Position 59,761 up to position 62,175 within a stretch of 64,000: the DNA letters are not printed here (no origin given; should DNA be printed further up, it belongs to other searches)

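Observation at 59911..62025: RnfB fused to a complete GltD/NfnB-like flavoprotein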

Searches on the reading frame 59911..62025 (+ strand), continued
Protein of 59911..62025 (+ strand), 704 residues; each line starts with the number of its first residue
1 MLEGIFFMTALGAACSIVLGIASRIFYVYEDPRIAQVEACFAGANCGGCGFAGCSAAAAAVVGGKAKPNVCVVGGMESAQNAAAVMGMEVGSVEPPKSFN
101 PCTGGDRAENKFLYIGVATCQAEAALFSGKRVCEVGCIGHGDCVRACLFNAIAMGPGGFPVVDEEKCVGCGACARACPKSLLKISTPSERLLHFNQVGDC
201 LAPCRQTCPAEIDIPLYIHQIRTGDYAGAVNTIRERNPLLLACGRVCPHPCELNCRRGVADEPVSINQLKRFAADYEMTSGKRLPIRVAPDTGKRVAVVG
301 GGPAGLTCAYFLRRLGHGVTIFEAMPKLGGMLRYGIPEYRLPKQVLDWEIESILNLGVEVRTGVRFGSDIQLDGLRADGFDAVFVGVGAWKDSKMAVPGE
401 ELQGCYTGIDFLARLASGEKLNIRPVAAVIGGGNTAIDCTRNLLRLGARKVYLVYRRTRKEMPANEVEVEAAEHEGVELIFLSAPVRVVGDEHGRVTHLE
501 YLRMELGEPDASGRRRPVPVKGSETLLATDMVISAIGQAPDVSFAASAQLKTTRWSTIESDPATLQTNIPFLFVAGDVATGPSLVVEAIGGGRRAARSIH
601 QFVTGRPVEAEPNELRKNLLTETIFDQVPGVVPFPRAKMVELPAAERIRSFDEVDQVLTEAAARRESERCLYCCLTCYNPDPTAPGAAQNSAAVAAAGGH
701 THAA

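Call 38: list_cluster_members(proteins=[P0121, P0123, P0124, P0136, P0138, P0153, P0157])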
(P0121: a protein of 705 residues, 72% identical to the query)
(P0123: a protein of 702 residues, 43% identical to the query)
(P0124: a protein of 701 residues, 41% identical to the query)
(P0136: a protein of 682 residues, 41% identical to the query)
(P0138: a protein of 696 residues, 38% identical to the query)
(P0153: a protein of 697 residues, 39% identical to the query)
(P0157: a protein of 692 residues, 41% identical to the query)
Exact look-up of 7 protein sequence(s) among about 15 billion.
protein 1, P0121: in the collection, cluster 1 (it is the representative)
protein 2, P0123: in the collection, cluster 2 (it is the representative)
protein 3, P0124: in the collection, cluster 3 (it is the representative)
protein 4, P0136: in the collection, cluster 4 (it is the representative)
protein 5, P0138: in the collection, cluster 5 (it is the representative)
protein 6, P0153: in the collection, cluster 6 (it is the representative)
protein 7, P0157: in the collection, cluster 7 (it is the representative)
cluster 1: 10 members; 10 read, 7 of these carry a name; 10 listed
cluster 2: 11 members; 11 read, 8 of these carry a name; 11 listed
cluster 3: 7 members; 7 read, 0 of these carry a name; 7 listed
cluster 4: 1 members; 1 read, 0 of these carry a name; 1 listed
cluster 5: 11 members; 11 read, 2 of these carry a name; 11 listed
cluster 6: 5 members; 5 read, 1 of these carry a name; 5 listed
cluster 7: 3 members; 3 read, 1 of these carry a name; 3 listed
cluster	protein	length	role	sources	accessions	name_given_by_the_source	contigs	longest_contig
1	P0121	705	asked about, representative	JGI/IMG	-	formate dehydrogenase beta subunit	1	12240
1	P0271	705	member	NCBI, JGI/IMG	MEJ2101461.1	MAG: FAD-dependent oxidoreductase [Desulfobacterales bacterium] | formate dehydrogenase beta subunit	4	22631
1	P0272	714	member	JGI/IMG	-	formate dehydrogenase beta subunit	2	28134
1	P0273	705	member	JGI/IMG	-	formate dehydrogenase beta subunit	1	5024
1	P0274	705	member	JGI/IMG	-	formate dehydrogenase beta subunit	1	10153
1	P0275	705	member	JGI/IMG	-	formate dehydrogenase beta subunit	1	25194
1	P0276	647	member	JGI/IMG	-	formate dehydrogenase beta subunit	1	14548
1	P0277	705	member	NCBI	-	-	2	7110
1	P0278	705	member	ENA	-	-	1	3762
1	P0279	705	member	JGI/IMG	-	-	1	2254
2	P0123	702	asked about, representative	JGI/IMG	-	-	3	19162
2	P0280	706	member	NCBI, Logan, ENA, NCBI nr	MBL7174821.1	MAG: FAD-dependent oxidoreductase [Desulfobacteraceae bacterium] | FAD-dependent oxidoreductase [Desulfobacteraceae bacterium]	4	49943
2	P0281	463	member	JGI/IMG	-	NADPH-dependent glutamate synthase beta subunit-like oxidoreductase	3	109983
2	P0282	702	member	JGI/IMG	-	NADPH-dependent glutamate synthase beta subunit-like ...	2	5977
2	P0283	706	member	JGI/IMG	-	NADPH-dependent glutamate synthase beta subunit-like ...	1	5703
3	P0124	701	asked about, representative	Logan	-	-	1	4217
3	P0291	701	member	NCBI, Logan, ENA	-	-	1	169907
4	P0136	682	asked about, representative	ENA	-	-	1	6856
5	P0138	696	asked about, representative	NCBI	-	-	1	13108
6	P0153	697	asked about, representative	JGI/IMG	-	-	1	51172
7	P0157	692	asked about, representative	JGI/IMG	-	-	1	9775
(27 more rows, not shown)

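Call 69: find_encoding_contigs(protein=P0138, flank=9000, max_places=3)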
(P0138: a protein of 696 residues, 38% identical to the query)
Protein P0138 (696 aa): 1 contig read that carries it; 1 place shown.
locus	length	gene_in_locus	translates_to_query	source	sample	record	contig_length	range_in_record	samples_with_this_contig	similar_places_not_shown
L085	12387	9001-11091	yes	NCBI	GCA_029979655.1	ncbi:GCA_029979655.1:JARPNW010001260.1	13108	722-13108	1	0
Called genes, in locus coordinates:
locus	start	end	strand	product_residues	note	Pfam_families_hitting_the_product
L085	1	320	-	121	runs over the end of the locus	-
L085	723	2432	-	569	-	PF01979:Amidohydro_1, PF07969:Amidohydro_3 (weak), PF13382:Adenine_deam_C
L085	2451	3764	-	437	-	PF01979:Amidohydro_1, PF07969:Amidohydro_3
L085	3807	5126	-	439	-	PF01979:Amidohydro_1, PF07969:Amidohydro_3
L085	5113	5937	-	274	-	PF01048:PNP_UDP_1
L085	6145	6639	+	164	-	PF01257:2Fe-2S_thioredx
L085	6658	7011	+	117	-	PF07085:DRTGG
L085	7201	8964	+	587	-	PF01257:2Fe-2S_thioredx, PF01512:Complex1_51K, PF10531:SLBB (weak), PF10589:NADH_4Fe-4S, PF00037:Fer4 (weak), PF12837:Fer4_6 (weak), PF13187:Fer4_9, PF13237:Fer4_10, +2 more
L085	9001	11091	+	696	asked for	PF04060:FeS, PF14697:Fer4_21 (weak), PF12838:Fer4_7 (weak), PF13187:Fer4_9 (weak), PF25160:LdpA_Fe-S-bd (weak), PF00037:Fer4 (weak), PF14691:Fer4_20, PF07992:Pyr_redox_2, +5 more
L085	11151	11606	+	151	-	PF04246:RseC_MucC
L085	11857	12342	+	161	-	PF07238:PilZ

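Call 70: find_encoding_contigs(protein=P0123, flank=9000, max_places=3)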
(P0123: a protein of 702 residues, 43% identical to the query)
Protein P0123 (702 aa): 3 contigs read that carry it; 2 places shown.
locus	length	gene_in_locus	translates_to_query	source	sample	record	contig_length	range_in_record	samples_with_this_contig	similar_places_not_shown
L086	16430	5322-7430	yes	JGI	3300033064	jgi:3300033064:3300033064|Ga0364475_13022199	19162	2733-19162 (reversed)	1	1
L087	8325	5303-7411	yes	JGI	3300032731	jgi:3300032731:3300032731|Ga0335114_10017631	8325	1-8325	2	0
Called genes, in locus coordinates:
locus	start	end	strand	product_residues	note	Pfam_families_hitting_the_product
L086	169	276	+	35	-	-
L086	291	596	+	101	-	-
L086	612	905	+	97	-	-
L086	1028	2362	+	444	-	PF13375:RnfC_N, PF01512:Complex1_51K, PF10531:SLBB, PF13183:Fer4_8 (faint), PF13534:Fer4_17 (faint), PF12797:Fer4_2 (faint), PF13187:Fer4_9 (faint), PF12838:Fer4_7 (weak), +4 more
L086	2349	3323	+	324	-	PF03116:NQR2_RnfD_RnfE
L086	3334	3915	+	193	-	PF04205:FMN_bind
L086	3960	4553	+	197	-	PF02508:Rnf-Nqr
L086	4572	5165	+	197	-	PF02508:Rnf-Nqr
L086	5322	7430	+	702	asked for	PF04060:FeS, PF12838:Fer4_7 (weak), PF13187:Fer4_9 (weak), PF13237:Fer4_10 (weak), PF14697:Fer4_21 (weak), PF14691:Fer4_20, PF07992:Pyr_redox_2, PF13450:NAD_binding_8, +5 more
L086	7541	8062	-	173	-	PF02754:CCG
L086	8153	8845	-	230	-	PF12838:Fer4_7 (faint), PF13534:Fer4_17, PF13183:Fer4_8, PF13187:Fer4_9 (weak), PF13237:Fer4_10 (faint)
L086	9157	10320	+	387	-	PF02771:Acyl-CoA_dh_N, PF02770:Acyl-CoA_dh_M, PF00441:Acyl-CoA_dh_1, PF08028:Acyl-CoA_dh_2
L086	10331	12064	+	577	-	PF01039:Carboxyl_trans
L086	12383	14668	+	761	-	PF13520:AA_permease_2, PF00324:AA_permease, PF00582:Usp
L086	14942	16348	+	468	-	PF00202:Aminotran_3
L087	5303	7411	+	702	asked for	PF04060:FeS, PF12838:Fer4_7 (weak), PF13187:Fer4_9 (weak), PF13237:Fer4_10 (weak), PF14697:Fer4_21 (weak), PF14691:Fer4_20, PF07992:Pyr_redox_2, PF13450:NAD_binding_8, +5 more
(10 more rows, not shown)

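Call 71: find_encoding_contigs(protein=P0153, flank=9000, max_places=2)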
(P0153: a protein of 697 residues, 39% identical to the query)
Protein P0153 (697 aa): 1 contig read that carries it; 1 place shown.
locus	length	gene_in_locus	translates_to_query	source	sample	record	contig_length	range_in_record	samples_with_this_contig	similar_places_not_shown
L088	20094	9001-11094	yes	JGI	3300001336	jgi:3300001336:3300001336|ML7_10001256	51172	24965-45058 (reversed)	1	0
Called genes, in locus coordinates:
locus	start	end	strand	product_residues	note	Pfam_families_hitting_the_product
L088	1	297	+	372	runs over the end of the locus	PF02275:CBAH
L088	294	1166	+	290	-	PF02517:Rce1-like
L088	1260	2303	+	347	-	-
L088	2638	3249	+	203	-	-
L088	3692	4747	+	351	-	PF02085:Cytochrom_CIII (weak), PF14522:Cytochrome_C7 (faint), PF14537:Cytochrom_c3_2 (weak), PF02085:Cytochrom_CIII (weak)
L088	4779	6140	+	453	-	PF12838:Fer4_7 (faint), PF13534:Fer4_17 (faint), PF13183:Fer4_8 (faint), PF13187:Fer4_9 (weak), PF13237:Fer4_10 (faint)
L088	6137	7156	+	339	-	PF03116:NQR2_RnfD_RnfE, PF23021:6TM_2nd_PGAP2IP (weak)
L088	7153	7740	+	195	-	PF04205:FMN_bind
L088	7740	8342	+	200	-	PF02508:Rnf-Nqr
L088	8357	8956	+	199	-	PF02508:Rnf-Nqr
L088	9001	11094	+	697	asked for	PF04060:FeS, PF01266:DAO (faint), PF07992:Pyr_redox_2 (faint), PF13187:Fer4_9, PF00037:Fer4 (weak), PF12838:Fer4_7 (weak), PF14691:Fer4_20, PF13450:NAD_binding_8 (weak)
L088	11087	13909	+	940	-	PF00111:Fer2, PF13510:Fer2_4, PF12838:Fer4_7, PF14697:Fer4_21, PF22117:Fer4_Nqo3, PF04879:Molybdop_Fe4S4, PF00384:Molybdopterin, PF01257:2Fe-2S_thioredx, +6 more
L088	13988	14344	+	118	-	PF07085:DRTGG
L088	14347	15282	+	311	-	PF00571:CBS, PF13581:HATPase_c_2 (weak)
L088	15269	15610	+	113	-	-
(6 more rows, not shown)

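Call 72: find_encoding_contigs(protein=P0291, flank=9000, max_places=2)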
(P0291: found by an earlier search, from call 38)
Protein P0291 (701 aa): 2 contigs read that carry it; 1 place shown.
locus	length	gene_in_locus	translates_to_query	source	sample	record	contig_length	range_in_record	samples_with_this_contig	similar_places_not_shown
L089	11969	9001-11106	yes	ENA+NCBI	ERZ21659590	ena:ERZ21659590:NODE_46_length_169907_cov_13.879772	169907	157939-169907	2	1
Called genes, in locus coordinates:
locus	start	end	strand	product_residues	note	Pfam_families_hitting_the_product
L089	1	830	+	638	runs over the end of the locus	PF13522:GATase_6, PF13537:GATase_7, PF00733:Asn_synthase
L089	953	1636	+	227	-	PF00230:MIP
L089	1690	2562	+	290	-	PF00557:Peptidase_M24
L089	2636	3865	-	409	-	PF08668:HDOD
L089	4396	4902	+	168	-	PF02085:Cytochrom_CIII (weak), PF14522:Cytochrome_C7 (faint), PF02085:Cytochrom_CIII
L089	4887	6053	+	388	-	PF13187:Fer4_9 (faint), PF13237:Fer4_10 (weak)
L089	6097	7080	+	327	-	PF03116:NQR2_RnfD_RnfE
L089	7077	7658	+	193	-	PF04205:FMN_bind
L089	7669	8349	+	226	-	PF02508:Rnf-Nqr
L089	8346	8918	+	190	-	PF02508:Rnf-Nqr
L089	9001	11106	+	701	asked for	PF04060:FeS, PF00037:Fer4 (faint), PF12838:Fer4_7 (weak), PF14697:Fer4_21 (weak), PF14691:Fer4_20, PF01593:Amino_oxidase (faint), PF07992:Pyr_redox_2, PF13450:NAD_binding_8, +1 more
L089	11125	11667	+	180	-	PF13482:RNase_H_2, PF10108:DNA_pol_B_exo2 (weak)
